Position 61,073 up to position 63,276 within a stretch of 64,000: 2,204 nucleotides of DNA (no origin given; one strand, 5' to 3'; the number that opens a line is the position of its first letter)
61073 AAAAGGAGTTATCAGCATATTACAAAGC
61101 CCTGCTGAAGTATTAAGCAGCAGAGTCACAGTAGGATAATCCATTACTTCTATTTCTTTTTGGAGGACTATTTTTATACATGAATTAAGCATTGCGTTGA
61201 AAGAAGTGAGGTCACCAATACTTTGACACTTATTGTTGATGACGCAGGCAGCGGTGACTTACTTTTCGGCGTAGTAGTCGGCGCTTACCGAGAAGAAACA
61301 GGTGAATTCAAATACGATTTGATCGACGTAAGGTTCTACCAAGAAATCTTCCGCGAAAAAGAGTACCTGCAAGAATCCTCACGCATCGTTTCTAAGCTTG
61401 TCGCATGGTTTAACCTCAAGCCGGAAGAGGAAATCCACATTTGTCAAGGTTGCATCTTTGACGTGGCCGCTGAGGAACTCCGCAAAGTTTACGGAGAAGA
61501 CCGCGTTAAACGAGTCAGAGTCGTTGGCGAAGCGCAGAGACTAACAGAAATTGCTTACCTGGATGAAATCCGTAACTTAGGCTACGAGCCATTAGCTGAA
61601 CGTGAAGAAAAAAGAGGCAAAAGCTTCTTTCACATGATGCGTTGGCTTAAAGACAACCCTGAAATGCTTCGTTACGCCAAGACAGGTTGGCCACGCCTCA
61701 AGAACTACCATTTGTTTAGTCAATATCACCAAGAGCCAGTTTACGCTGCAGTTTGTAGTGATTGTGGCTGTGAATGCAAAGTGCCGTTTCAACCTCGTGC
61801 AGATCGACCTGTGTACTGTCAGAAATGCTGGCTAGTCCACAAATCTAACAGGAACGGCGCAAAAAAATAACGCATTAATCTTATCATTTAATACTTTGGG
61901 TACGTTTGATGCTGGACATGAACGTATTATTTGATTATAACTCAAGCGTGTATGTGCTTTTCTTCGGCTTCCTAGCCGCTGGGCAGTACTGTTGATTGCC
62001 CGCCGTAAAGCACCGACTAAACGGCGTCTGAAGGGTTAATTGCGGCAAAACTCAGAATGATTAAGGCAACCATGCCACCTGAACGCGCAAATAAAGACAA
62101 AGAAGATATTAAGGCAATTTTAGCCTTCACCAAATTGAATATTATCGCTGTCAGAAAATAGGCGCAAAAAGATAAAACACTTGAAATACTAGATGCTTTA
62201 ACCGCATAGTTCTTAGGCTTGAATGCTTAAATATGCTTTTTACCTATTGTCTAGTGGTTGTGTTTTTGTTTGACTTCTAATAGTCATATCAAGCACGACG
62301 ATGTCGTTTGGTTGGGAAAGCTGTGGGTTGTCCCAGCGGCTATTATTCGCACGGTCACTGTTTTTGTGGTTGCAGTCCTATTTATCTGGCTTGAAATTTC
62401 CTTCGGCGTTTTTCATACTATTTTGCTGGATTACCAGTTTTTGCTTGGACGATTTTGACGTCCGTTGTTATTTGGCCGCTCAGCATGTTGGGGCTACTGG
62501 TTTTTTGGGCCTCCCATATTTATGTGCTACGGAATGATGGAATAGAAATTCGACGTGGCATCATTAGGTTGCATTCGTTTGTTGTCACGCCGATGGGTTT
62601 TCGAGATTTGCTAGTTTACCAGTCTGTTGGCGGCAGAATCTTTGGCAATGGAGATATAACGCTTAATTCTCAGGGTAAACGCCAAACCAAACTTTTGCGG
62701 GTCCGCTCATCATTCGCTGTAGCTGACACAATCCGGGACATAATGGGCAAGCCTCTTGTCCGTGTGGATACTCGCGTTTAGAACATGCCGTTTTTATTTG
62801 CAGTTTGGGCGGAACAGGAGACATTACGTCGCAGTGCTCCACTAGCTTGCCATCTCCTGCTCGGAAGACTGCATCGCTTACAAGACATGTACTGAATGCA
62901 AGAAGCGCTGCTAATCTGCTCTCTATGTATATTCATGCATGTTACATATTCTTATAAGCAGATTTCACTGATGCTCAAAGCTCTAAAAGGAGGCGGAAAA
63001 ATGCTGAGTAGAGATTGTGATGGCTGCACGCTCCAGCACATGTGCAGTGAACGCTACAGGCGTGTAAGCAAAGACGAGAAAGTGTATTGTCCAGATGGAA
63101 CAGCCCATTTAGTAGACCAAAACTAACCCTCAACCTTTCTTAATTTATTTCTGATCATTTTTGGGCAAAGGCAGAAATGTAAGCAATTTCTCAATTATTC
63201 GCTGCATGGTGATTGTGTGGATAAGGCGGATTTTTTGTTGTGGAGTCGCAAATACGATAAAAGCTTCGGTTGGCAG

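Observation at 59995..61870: Candidate undescribed nucleic-acid module: CxxC-x17-CxxC microprotein, OB-fold SSB and an RNase HII-like protein carrying the same zinc ribbon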

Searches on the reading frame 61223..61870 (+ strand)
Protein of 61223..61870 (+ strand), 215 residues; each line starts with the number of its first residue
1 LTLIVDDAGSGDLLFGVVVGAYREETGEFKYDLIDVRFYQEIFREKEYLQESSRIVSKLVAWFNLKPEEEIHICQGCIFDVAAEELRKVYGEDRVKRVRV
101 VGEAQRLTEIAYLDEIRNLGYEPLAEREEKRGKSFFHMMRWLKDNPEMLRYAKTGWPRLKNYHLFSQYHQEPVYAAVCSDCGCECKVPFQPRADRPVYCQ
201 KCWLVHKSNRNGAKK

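Call 5: search_protein_families(library=pfam, proteins=[window:61223-61870:+], max_evalue=0.1)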
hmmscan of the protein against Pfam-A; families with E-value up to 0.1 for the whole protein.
window:61223-61870:+ (215 aa): 2 families
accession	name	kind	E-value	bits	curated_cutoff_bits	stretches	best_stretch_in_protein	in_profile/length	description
PF23477.1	zf_Tbcl_2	-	3.7e-14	52.6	27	1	173-204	3-34/37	Probable treble clef zinc finger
PF11735.13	CAP59_mtransfer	-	0.06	13.4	28.8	1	93-144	76-124/242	Cryptococcal mannosyltransferase 1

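Call 6: search_protein_families(library=ncbifam, proteins=[window:61223-61870:+], max_evalue=0.1)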
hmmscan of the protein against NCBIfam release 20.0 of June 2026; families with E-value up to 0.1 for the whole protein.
window:61223-61870:+ (215 aa): 1 family
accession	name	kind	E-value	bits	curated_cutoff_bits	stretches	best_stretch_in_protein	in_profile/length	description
TIGR04272.1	cxxc_cxxc_Mbark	domain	4.3e-14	52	36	1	173-204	3-34/37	CxxC-x17-CxxC domain-containing protein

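Call 7: find_homologous_proteins(query=window:61223-61870:+)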
Query window:61223-61870:+ (215 aa): 1794 proteins with E <= 0.001 among 1911 candidates; the best 120 are listed.
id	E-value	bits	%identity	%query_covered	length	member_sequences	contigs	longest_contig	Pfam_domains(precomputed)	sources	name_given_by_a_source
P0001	7.5e-144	495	98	100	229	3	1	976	PF23477.2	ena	-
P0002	7.0e-142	489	96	100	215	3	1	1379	PF23477.2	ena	-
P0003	1.6e-140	485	96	100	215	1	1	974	PF23477.2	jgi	-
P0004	8.8e-138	476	94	100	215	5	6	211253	PF23477.2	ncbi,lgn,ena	ncbi:MAG: CxxC-x17-CxxC domain-containing protein [Candidatus Bathyarchaeia archaeon]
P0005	2.2e-135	468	91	100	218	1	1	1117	PF23477.2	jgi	jgi:CxxC-x17-CxxC domain-containing protein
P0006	1.2e-133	462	89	100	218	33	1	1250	PF23477.2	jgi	-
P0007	1.1e-132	459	90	100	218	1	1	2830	PF23477.2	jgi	jgi:CxxC-x17-CxxC domain-containing protein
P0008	1.1e-129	449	88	100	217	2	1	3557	PF23477.2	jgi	jgi:CxxC-x17-CxxC domain-containing protein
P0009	5.4e-129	447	89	99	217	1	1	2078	PF23477.2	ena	-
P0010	5.7e-129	447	88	100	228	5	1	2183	PF23477.2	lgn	-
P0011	2.4e-128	445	89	99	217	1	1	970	PF23477.2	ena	-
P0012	2.9e-128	444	89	99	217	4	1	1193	PF23477.2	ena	-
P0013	4.4e-128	444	88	99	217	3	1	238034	PF23477.2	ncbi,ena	-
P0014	5.4e-128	444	87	99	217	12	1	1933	PF23477.2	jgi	jgi:CxxC-x17-CxxC domain-containing protein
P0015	1.9e-127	442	87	100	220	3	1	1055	PF23477.2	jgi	jgi:CxxC-x17-CxxC domain-containing protein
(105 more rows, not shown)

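Call 8: search_solved_structures(query=window:61223-61870:+, max_evalue=10)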
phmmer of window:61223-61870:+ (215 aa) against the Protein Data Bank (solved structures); distinct sequences matched with E-value up to 10: 3.
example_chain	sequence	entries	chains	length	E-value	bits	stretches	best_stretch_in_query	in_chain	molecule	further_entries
3cmt_A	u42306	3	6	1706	0.08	16.2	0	127-150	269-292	Protein recA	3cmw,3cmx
3cmv_A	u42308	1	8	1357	0.2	14.9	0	127-150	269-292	Protein recA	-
9bba_A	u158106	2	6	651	0.76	13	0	36-113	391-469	S1_8C sulfatase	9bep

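Call 11: find_related_loci(query=A1, collection=genome_contigs, flank=4000)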
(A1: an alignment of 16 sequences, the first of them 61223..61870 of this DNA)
Query A1 (215 aa) in genome_contigs; peptide patterns used: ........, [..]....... (x = any residue, [..] = any of these).
600 stretches matched a pattern (row limit reached: there are more); 116 encode a relative of the query (tblastn E <= 1e-3); the best 80 are kept; 80 distinct loci.
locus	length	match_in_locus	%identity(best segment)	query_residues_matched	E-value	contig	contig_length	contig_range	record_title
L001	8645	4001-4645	93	1-215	9e-139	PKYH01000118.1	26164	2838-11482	MAG: Candidatus Bathyarchaeota archaeon isolate palsa_986 73.20120500_P19.30_contig_8091, whole genome shotgun sequence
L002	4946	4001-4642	93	1-214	4e-139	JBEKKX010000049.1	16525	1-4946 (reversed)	MAG: Candidatus Bathyarchaeia archaeon isolate SPRUCE 357 SPRUCE_357_49, whole genome shotgun sequence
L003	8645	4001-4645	93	1-215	4e-138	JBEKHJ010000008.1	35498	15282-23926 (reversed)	MAG: Candidatus Bathyarchaeia archaeon isolate SPRUCE 274 SPRUCE_274_8, whole genome shotgun sequence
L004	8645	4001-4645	91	1-215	1e-135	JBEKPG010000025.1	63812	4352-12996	MAG: Candidatus Bathyarchaeia archaeon isolate SPRUCE 459 SPRUCE_459_25, whole genome shotgun sequence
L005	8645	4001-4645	90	1-215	1e-134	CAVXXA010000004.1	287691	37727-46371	MAG: Candidatus Bathyarchaeota archaeon isolate MFD03726.bin.2.70 genome assembly, contig: contig_15619, whole genome sh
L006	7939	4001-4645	90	1-215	2e-133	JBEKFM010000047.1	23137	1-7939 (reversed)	MAG: Candidatus Bathyarchaeia archaeon isolate SPRUCE 22 SPRUCE_22_47, whole genome shotgun sequence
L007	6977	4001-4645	89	1-215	4e-131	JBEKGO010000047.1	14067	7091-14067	MAG: Candidatus Bathyarchaeia archaeon isolate SPRUCE 255 SPRUCE_255_47, whole genome shotgun sequence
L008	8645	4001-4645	87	1-215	8e-130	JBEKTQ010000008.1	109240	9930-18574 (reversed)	MAG: Candidatus Bathyarchaeia archaeon isolate SPRUCE 561 SPRUCE_561_8, whole genome shotgun sequence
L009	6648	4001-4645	87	1-215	3e-129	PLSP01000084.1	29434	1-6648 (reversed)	MAG: Candidatus Bathyarchaeota archaeon isolate bog_991 73.20120700_S1D.335_contig_292871, whole genome shotgun sequence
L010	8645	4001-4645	86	1-215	1e-128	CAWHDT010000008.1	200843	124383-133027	MAG: Candidatus Bathyarchaeota archaeon isolate MFD04752.bin.1.72 genome assembly, contig: contig_42719, whole genome sh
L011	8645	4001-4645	87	1-215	7e-128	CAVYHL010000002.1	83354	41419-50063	MAG: Candidatus Bathyarchaeota archaeon isolate MFD03726.bin.1.104 genome assembly, contig: contig_117434, whole genome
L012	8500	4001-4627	87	1-209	2e-127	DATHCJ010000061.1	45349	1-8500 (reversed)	MAG TPA_asm: Candidatus Limnocylindrales bacterium isolate SMAG_U12364 k141_2059263, whole genome shotgun sequence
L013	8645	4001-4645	85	1-215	2e-127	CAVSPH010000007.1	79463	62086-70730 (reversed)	MAG: Candidatus Bathyarchaeota archaeon isolate MFD01476.bin.2.84 genome assembly, contig: contig_42552, whole genome sh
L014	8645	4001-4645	84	1-215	2e-126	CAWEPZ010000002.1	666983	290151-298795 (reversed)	MAG: Candidatus Bathyarchaeota archaeon isolate MFD01872.bin.2.229 genome assembly, contig: contig_110361, whole genome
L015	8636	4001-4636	84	1-212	9e-126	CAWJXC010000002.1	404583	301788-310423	MAG: Candidatus Bathyarchaeota archaeon isolate MFD01299.bin.2.100 genome assembly, contig: contig_21407, whole genome s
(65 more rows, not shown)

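Call 24: predict_structure(alignment_id=A2)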
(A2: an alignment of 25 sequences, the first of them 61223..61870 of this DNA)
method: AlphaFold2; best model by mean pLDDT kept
length: 215 residues; sequences in the alignment: 25
mean_pLDDT: 79.2   pTM: 0.63
mean pLDDT of the five models: 79.2, 76.7, 71.2, 67.7, 67.6
residues with pLDDT >= 90: 77; 70-90: 70; 50-70: 57; < 50: 11
segments of 3 or more residues with pLDDT < 50: 127-129, 210-215
pLDDT, mean of each block of 10 residues (from residue 1): 87 74 94 77 73 95 92 93 96 94 86 75 57 60 73 60 66 83 87 86 74 37
secondary structure, 60 per line:
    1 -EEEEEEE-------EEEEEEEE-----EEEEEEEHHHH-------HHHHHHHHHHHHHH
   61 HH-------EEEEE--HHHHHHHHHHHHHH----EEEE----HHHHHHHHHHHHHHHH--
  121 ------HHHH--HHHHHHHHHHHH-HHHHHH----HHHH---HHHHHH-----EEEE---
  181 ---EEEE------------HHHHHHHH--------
elements in order: E2-8 E16-23 E29-35 H36-39 H47-62 E70-74 H77-90 E95-98 H103-118 H127-130 H133-144 H146-151 H156-159 H163-168 E174-177 E184-187 H200-207

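Call 26: fold_search(model_id=the predicted structure, library=pdb)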
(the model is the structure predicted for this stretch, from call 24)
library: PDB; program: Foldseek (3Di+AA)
matches with E <= 10: 1136; with E <= 0.001: 6
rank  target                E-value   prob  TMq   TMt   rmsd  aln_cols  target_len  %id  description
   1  5t3a                  4.2e-04  0.99  0.34  0.34  16.1       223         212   13  Maedi-Visna virus (MVV) integrase CCD-CTD (residues 60-275) (released 2017-01-18)
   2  6rwo_D                6.9e-04  0.99  0.35  0.36  16.9       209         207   14  SIVrcm intasome (Q148H/G140S) in complex with bictegravir (released 2020-02-05)
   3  8fnn_A                6.9e-04  0.98  0.34  0.29  18.5       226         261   12  Structure of E138K/G140A/Q148K HIV-1 intasome with Dolutegravir bound (released 2023-08-09)
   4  8fnl_A                8.3e-04  0.99  0.34  0.29  17.9       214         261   12  Structure of E138K/Q148K HIV-1 intasome with Dolutegravir bound (released 2023-08-09)
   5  1bis_A                8.9e-04  1.00  0.35  0.49   4.8       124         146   14  HIV-1 INTEGRASE CORE DOMAIN (released 1998-08-19)
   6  8fnm_A                9.4e-04  0.98  0.34  0.29  17.9       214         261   12  Structure of G140A/Q148K HIV-1 intasome with Dolutegravir bound (released 2023-08-09)
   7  8fnh_A                1.1e-03  0.98  0.34  0.29  18.3       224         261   11  Structure of Q148K HIV-1 intasome with Dolutegravir bound (released 2023-08-09)
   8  8fng_A                1.2e-03  0.99  0.35  0.30  18.0       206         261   12  Structure of G140A HIV-1 intasome with Dolutegravir bound (released 2023-08-09)
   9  9rmu_A                1.2e-03  0.97  0.33  0.28  17.1       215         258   11  SIVtal integrase in complex with RNA stem-loop (focused refinement of the filament repeat unit) (released 2025-12-10)
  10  8fno_A                1.3e-03  0.98  0.34  0.29  17.8       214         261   12  Structure of E138K/G140A/Q148R HIV-1 intasome with Dolutegravir bound (released 2023-08-09)
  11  8w2r_A                1.3e-03  0.98  0.35  0.30  18.2       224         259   11  HIV-1 P5-IN intasome core (released 2024-04-17)
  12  8fnp_A                1.3e-03  0.98  0.34  0.29  17.9       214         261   12  Structure of E138K/G140S/Q148H HIV-1 intasome with Dolutegravir bound (released 2023-08-09)
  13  8fnd_A                1.4e-03  0.98  0.35  0.29  18.1       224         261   13  Structure of E138K HIV-1 intasome with Dolutegravir bound (released 2023-08-09)
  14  7t9h_B                1.5e-03  1.00  0.36  0.53  15.0       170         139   14  HIV Integrase in complex with Compound-15 (released 2022-04-06)
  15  3hph_D                1.6e-03  1.00  0.33  0.35   4.2       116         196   16  Closed tetramer of Visna virus integrase (residues 1-219) in complex with LEDGF IBD (released 2009-07-28)
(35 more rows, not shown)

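Call 78: search_protein_families(library=padloc, proteins=[window:61223-61870:+], max_evalue=0.01)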
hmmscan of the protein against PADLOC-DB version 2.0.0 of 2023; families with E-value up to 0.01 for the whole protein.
window:61223-61870:+ (215 aa): 0 families

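Call 79: search_protein_families(library=phrogs, proteins=[window:61223-61870:+], max_evalue=0.01)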
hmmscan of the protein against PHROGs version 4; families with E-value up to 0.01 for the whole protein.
window:61223-61870:+ (215 aa): 0 families

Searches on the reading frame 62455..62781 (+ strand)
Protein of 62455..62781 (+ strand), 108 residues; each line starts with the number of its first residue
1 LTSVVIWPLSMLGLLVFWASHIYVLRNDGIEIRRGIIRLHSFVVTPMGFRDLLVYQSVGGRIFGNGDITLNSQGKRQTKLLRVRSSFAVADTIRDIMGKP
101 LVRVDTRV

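Call 5: search_protein_families(library=pfam, proteins=[window:62455-62781:+], max_evalue=0.1)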
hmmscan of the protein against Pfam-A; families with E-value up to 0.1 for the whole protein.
window:62455-62781:+ (108 aa): 1 family
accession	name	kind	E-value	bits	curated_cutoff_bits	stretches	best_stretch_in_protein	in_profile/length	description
PF03703.20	bPH_2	-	0.0066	17.1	22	1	18-91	1-76/78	Bacterial PH domain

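Call 6: search_protein_families(library=ncbifam, proteins=[window:62455-62781:+], max_evalue=0.1)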
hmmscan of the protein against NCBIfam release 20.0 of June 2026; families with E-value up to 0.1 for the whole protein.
window:62455-62781:+ (108 aa): 0 families

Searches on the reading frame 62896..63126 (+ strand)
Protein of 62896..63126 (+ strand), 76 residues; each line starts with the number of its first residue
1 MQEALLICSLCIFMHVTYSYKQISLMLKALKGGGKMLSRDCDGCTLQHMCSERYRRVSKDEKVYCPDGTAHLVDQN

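Call 5: search_protein_families(library=pfam, proteins=[window:62896-63126:+], max_evalue=0.1)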
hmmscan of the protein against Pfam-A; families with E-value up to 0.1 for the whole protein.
window:62896-63126:+ (76 aa): 0 families

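Call 6: search_protein_families(library=ncbifam, proteins=[window:62896-63126:+], max_evalue=0.1)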
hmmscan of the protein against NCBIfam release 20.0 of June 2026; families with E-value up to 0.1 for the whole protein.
window:62896-63126:+ (76 aa): 1 family
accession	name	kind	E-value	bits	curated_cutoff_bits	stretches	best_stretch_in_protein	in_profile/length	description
NF001646.0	PRK00420.1-3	equivalog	0.0048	17.2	117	1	21-68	3-42/117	hypothetical protein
